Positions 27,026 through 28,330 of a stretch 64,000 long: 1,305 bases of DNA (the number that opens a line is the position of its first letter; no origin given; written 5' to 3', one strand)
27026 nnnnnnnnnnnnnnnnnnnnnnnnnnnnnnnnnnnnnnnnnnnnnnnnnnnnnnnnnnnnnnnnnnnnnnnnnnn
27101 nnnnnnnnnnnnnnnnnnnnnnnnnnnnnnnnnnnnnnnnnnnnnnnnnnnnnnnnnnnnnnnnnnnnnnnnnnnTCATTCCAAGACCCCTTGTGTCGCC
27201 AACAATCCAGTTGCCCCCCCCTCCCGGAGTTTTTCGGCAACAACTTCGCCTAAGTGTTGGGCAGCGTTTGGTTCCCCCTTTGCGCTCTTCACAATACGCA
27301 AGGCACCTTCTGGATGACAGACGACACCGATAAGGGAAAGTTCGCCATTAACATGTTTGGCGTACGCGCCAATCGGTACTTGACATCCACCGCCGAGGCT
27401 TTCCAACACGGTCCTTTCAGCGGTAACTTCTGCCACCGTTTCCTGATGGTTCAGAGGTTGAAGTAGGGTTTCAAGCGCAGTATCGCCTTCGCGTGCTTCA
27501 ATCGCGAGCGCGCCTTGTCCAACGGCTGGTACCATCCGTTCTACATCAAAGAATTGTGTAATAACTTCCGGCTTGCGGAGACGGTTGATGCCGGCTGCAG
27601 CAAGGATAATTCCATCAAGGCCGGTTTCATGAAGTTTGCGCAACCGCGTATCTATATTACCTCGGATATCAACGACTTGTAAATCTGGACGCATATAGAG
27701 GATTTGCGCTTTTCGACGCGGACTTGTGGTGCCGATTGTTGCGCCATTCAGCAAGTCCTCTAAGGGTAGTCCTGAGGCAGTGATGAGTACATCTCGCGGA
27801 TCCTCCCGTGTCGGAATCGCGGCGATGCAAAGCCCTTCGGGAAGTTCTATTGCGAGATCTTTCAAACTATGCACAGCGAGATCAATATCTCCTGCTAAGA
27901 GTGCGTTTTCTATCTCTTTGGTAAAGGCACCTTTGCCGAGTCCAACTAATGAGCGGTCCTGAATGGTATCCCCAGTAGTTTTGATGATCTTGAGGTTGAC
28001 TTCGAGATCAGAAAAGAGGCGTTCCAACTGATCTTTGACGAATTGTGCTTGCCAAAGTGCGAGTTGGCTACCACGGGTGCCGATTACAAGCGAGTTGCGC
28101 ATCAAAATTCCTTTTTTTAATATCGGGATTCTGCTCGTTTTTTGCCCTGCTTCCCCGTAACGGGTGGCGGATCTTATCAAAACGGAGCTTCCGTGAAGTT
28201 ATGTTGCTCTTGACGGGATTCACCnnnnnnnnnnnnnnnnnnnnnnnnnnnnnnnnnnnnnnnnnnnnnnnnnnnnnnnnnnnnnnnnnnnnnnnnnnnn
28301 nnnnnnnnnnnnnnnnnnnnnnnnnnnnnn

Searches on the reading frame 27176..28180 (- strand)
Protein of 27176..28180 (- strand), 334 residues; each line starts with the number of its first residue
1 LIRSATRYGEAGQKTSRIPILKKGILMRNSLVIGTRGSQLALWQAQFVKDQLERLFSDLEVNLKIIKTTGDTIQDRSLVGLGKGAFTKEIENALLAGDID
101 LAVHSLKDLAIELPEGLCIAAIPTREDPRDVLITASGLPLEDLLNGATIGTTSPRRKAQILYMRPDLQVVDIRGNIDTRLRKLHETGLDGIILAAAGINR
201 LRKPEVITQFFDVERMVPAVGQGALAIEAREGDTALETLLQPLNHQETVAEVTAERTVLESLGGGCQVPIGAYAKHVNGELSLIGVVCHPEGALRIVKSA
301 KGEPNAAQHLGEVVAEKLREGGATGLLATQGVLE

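Call 52: search_protein_families(library=pfam, proteins=[window:27176-28180:-], max_evalue=0.00001)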
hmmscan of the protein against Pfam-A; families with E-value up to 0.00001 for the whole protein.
window:27176-28180:- (334 aa): 2 families
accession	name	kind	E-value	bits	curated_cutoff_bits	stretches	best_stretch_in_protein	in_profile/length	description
PF01379.25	Porphobil_deam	-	1.4e-79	266.9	22.1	1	31-237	1-206/207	Porphobilinogen deaminase, dipyromethane cofactor binding domain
PF03900.20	Porphobil_deamC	-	4.5e-19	69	26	1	250-319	2-73/74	Porphobilinogen deaminase, C-terminal domain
